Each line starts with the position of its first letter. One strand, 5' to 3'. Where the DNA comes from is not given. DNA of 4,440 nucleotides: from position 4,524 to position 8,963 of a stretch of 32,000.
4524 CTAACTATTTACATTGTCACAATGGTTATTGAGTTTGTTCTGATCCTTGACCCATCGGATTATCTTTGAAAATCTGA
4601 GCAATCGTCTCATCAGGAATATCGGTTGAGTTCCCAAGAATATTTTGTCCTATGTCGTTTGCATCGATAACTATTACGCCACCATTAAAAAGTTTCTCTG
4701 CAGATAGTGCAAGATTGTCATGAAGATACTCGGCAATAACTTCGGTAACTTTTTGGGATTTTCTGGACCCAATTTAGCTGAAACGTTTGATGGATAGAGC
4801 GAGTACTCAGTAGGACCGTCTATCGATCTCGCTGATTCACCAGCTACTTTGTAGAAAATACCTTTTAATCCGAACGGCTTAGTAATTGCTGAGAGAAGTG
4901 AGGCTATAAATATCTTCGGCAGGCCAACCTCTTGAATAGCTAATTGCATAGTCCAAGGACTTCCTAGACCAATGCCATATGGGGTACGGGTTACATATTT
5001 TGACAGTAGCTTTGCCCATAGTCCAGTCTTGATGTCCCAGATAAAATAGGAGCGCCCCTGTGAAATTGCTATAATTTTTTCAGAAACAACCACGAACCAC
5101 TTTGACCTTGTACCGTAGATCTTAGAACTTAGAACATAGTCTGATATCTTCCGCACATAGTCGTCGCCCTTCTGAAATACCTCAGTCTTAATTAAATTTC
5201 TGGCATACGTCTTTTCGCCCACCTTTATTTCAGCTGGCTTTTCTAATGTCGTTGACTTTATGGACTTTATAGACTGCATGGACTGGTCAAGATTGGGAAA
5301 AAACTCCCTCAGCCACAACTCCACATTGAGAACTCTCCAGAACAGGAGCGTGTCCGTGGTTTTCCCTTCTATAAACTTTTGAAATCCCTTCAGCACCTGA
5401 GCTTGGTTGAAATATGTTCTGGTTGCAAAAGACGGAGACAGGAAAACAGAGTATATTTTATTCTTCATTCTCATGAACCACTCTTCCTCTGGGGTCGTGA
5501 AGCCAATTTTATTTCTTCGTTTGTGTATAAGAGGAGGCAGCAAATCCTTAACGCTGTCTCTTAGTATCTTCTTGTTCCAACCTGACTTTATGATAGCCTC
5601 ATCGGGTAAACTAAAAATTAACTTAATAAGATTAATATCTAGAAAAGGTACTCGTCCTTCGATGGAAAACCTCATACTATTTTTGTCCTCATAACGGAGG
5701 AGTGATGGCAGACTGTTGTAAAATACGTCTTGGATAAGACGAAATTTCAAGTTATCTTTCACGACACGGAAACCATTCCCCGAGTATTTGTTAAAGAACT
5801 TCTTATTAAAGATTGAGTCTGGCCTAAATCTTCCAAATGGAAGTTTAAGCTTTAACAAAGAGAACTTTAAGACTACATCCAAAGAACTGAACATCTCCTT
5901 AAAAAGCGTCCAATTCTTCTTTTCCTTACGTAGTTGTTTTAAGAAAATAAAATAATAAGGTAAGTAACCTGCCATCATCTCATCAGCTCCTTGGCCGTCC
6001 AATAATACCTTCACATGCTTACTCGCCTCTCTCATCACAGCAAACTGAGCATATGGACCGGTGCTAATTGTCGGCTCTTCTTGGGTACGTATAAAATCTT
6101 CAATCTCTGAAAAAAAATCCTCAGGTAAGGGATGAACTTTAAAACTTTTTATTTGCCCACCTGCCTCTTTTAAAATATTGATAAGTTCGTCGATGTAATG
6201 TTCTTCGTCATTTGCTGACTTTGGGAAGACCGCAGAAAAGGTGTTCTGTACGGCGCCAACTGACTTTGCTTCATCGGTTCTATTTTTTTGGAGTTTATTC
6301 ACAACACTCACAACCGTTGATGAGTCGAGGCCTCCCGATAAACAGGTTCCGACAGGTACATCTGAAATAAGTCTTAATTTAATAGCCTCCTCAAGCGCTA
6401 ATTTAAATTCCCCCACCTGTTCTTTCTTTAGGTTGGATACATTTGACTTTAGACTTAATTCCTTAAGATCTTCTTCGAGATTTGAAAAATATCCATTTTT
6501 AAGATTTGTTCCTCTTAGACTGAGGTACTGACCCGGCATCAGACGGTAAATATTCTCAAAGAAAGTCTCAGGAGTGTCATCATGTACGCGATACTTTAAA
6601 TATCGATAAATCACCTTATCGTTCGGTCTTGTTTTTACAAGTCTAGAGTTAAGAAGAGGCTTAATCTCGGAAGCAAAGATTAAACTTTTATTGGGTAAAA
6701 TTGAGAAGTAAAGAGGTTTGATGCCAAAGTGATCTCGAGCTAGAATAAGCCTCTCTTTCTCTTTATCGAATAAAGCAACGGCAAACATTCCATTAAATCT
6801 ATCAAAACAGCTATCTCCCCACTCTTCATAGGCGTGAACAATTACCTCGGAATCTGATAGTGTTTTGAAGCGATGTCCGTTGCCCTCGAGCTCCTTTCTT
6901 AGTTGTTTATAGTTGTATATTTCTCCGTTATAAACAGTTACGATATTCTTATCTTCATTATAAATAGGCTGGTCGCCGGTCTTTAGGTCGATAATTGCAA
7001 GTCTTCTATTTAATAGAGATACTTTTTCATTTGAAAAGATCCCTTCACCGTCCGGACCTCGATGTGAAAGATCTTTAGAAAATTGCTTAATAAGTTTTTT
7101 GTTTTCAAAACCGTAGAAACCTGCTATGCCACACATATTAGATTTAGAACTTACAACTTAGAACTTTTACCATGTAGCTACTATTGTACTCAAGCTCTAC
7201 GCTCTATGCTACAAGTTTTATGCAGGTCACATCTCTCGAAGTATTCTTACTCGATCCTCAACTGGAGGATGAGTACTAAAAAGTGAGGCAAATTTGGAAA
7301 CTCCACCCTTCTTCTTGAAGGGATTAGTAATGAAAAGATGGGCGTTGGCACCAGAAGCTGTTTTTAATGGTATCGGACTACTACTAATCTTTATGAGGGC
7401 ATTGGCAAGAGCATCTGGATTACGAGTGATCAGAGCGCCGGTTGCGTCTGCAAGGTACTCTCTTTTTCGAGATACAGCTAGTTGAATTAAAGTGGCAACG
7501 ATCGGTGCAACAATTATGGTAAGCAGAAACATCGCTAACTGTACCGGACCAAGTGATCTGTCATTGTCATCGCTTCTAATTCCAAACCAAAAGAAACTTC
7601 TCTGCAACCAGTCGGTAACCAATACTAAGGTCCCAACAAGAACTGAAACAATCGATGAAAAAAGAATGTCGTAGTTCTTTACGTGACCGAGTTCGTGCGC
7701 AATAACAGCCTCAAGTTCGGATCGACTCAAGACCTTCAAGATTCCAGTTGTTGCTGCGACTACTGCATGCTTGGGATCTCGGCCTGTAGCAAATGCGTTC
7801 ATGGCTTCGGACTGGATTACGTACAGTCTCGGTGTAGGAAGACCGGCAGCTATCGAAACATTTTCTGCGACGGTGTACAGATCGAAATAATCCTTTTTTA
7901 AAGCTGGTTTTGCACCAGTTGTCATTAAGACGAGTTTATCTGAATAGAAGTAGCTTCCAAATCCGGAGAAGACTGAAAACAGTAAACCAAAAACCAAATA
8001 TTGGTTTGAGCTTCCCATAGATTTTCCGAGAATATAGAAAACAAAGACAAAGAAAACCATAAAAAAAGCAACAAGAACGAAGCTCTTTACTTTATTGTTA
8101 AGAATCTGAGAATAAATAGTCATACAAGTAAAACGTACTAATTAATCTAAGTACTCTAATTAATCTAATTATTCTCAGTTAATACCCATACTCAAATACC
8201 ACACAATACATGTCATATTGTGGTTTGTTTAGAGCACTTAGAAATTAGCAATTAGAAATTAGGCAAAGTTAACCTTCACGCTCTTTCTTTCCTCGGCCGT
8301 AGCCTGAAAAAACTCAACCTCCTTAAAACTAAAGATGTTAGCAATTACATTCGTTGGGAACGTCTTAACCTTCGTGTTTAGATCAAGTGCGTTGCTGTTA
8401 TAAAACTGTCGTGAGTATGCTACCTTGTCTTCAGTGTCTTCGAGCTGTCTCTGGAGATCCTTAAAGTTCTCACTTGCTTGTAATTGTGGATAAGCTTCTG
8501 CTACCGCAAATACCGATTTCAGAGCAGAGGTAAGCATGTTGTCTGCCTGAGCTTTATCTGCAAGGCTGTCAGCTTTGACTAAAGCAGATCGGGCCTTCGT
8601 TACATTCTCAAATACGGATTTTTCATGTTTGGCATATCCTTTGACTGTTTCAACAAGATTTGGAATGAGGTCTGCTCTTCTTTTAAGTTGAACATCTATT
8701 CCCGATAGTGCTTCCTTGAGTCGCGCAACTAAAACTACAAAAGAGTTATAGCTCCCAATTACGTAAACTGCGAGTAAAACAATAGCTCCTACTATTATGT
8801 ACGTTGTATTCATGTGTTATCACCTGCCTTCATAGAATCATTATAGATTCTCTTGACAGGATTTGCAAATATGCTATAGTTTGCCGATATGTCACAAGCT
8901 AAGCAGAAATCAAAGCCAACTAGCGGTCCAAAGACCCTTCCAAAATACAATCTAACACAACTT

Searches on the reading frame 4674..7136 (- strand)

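Call 81: search_protein_families(library=pfam, proteins=[window:4674-7136:-], max_evalue=0.001)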
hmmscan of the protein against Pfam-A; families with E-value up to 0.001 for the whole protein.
window:4674-7136:- (820 aa): 4 families
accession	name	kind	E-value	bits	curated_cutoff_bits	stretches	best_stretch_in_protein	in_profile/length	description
PF00733.27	Asn_synthase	-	2.8e-59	202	21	1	244-610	2-354/354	Asparagine synthase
PF13537.11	GATase_7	-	5.7e-48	162.4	25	1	44-162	2-122/123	Glutamine amidotransferase domain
PF13522.11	GATase_6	-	9.7e-44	149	27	1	28-157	1-130/130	Glutamine amidotransferase domain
PF12481.13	DUF3700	-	0.00036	20.5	27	1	64-159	76-174/228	Aluminium induced protein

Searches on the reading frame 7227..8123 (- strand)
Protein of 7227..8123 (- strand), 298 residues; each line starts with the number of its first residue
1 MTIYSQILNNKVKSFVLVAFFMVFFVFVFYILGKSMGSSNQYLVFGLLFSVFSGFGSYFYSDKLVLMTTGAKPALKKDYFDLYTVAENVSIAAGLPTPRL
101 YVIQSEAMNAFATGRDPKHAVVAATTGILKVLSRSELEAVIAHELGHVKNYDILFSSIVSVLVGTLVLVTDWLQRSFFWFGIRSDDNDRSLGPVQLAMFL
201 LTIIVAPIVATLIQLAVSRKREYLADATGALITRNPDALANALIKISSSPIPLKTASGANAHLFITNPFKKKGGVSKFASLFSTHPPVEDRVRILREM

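Call 81: search_protein_families(library=pfam, proteins=[window:7227-8123:-], max_evalue=0.001)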
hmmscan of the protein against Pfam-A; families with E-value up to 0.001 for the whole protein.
window:7227-8123:- (298 aa): 1 family
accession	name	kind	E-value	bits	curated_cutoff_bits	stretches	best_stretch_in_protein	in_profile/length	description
PF01435.24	Peptidase_M48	-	2.2e-33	116.1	20.3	1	82-297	7-184/186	Peptidase family M48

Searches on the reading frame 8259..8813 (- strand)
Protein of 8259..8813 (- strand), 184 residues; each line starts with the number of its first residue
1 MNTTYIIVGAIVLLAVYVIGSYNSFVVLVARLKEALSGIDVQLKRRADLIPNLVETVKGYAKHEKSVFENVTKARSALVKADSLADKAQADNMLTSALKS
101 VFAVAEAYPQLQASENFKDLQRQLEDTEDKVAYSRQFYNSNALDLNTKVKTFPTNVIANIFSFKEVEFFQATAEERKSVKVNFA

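Call 81: search_protein_families(library=pfam, proteins=[window:8259-8813:-], max_evalue=0.001)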
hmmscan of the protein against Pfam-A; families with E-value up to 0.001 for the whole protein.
window:8259-8813:- (184 aa): 2 families
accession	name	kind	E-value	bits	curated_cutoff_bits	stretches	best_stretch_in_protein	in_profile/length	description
PF04011.17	LemA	-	4.6e-59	199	26.2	1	35-183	1-149/149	LemA family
PF20049.4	DUF6451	-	0.00097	19.5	28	0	135-156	6-27/33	Domain of unknown function (DUF6451)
